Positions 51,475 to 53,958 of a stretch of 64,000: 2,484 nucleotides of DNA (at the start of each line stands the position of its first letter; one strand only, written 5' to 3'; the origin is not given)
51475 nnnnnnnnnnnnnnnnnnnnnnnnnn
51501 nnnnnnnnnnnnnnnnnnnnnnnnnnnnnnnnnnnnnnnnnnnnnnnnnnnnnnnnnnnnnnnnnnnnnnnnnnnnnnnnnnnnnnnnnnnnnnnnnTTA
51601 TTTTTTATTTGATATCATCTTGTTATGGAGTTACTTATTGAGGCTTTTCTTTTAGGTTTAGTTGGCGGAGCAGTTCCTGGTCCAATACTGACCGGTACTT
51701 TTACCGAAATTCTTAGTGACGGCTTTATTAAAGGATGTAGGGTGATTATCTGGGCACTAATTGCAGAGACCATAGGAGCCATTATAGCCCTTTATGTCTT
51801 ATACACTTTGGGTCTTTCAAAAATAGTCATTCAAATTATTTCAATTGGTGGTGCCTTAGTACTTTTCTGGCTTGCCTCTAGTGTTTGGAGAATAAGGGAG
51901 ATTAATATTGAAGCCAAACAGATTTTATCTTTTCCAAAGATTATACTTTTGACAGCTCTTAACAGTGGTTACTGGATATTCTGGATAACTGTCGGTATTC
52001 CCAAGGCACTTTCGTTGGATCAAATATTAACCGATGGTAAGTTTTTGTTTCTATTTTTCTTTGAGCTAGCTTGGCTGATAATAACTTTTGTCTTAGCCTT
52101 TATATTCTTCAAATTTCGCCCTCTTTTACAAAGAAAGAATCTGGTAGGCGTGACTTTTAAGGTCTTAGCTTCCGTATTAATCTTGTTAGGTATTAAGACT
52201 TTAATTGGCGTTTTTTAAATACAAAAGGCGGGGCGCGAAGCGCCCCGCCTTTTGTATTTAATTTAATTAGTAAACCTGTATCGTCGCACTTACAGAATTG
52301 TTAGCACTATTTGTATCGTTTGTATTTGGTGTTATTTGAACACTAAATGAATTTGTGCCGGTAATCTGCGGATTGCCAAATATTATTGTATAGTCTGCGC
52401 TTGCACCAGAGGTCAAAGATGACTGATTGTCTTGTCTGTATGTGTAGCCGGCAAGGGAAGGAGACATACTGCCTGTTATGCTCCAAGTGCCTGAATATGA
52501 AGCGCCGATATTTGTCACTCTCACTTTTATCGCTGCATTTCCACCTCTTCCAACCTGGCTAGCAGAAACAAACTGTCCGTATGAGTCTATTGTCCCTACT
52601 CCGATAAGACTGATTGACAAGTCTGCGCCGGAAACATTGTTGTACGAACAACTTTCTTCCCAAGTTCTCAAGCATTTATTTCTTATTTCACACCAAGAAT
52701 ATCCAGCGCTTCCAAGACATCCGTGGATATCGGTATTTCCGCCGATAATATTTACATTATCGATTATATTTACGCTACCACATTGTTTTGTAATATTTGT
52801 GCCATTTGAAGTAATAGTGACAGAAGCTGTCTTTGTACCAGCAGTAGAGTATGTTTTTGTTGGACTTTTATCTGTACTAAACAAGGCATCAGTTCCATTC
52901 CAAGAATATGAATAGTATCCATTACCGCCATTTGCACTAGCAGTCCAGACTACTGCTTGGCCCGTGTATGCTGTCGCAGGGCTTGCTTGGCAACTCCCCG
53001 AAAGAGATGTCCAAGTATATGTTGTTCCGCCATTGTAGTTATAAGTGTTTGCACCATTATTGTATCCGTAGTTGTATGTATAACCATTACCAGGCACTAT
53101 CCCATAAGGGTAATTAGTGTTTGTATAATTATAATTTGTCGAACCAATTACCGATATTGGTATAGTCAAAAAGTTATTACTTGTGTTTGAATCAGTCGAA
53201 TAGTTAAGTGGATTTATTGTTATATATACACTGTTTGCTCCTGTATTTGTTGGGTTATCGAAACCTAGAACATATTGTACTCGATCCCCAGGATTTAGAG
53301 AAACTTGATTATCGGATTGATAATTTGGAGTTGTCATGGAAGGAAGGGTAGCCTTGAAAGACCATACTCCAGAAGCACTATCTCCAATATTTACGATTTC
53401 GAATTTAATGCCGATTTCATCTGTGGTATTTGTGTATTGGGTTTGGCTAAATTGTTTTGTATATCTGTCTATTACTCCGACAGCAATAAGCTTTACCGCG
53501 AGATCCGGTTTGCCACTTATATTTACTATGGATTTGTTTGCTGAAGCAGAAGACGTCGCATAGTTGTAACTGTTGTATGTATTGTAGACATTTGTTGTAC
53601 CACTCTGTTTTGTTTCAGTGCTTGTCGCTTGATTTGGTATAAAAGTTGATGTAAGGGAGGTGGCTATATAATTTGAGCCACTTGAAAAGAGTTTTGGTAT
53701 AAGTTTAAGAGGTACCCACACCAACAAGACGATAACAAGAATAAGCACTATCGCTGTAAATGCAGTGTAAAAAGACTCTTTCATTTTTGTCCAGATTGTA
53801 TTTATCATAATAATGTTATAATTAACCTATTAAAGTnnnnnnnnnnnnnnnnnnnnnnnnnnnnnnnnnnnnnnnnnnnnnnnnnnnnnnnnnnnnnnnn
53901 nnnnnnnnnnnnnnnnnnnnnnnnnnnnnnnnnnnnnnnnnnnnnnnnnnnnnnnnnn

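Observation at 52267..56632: Sortase locus: sortase flanked by two divergently oriented surface proteins sharing a Cys-bracketed Ig-like domain, one with an IPYTG sorting signal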

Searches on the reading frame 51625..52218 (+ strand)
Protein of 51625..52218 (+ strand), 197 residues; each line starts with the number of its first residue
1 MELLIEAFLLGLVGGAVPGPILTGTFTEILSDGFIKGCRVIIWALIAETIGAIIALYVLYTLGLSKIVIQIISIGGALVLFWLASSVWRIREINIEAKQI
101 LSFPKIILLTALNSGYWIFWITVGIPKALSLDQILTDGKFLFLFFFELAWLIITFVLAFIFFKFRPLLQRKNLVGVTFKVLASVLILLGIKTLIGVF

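Call 3: search_protein_families(library=pfam, proteins=[window:51625-52218:+], max_evalue=1)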
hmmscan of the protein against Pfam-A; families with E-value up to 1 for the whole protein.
window:51625-52218:+ (197 aa): 1 family
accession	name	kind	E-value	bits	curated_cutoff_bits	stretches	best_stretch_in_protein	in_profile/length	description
PF01810.24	LysE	-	1.6e-08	34.7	25.6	1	15-194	4-191/193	LysE type translocator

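Call 4: search_protein_families(library=ncbifam, proteins=[window:51625-52218:+], max_evalue=1)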
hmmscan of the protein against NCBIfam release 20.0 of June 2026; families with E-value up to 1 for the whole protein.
window:51625-52218:+ (197 aa): 0 families

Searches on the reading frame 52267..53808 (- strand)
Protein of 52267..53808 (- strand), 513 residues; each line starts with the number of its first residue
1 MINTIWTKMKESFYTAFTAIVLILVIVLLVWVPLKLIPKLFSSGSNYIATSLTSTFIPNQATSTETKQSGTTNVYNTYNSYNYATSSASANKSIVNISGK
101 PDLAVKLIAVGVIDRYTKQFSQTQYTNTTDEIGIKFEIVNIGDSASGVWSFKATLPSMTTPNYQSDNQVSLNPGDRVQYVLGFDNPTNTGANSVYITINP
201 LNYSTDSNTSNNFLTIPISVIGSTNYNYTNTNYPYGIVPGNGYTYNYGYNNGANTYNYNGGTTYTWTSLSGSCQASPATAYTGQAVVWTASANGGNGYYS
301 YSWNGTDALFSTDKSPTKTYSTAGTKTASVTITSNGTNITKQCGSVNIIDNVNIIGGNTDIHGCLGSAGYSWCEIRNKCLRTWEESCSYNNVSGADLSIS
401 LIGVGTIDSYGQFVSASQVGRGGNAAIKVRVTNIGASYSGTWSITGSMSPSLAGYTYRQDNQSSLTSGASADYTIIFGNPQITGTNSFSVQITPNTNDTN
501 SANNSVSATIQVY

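Call 3: search_protein_families(library=pfam, proteins=[window:52267-53808:-], max_evalue=1)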
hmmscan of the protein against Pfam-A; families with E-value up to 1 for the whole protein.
window:52267-53808:- (513 aa): 2 families
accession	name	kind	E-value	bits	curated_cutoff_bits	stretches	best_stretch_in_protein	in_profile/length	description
PF18911.6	PKD_4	-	0.00018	22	27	1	280-337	14-74/85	PKD domain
PF16118.10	DUF4834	-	0.11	13.8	27.8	1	18-90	7-79/99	Domain of unknown function (DUF4834)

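Call 4: search_protein_families(library=ncbifam, proteins=[window:52267-53808:-], max_evalue=1)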
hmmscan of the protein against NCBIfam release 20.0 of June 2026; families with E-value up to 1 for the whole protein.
window:52267-53808:- (513 aa): 0 families

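Call 34: search_protein_families(library=pfam, alignment_id=A2, max_evalue=0.1)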
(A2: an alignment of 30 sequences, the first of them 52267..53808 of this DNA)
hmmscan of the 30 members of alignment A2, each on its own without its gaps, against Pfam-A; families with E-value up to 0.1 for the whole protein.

A. member 1, window:52267-53808:- (513 aa): 1 family
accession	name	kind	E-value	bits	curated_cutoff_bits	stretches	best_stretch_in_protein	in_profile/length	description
PF18911.6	PKD_4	-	0.00018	22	27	1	280-337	14-74/85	PKD domain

B. families by the number of members that match (of 30 scanned): 18 families
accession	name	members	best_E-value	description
PF07705.17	CARDB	27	3.7e-16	CARDB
PF18911.6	PKD_4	14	9.2e-06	PKD domain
PF01483.27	P_proprotein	3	0.0034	Proprotein convertase P-domain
PF22544.2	HYDIN_VesB_CFA65-like_Ig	2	0.03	HYDIN/CFA65/VesB-like, Ig-like domain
PF10476.14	DUF2448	2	0.04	Protein of unknown function C-terminus (DUF2448)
PF10633.15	NPCBM_assoc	1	0.0012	NPCBM-associated, NEW3 domain of alpha-galactosidase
PF00801.26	PKD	1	0.0031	PKD domain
PF22073.2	Cep192_D4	1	0.0053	Cep192 domain 4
PF04964.19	Flp_Fap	1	0.011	Flp/Fap pilin component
PF15685.10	GGN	1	0.013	Gametogenetin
PF11797.14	WxLIP_HBD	1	0.018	WxL Interacting Protein, host binding domain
PF06112.16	Herpes_capsid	1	0.026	Gammaherpesvirus capsid protein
PF20579.4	LapA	1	0.038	LapA domain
PF06024.17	Orf78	1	0.042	Orf78 (ac78)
PF04277.18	OAD_gamma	1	0.056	Oxaloacetate decarboxylase, gamma chain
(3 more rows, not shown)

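Call 90: search_solved_structures(query=A2, max_evalue=0.01)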
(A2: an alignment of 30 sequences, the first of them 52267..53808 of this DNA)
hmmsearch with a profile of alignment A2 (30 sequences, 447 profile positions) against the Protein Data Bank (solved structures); distinct sequences matched with E-value up to 0.01: 3.
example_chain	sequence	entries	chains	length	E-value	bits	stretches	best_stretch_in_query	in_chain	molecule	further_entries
2kl6_A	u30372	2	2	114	9e-05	24.8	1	364-446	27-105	Uncharacterized protein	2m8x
3idu_A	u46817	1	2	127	0.00015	24.1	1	364-446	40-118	Uncharacterized protein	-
2l0d_A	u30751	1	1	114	0.0052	19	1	141-220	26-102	Cell surface protein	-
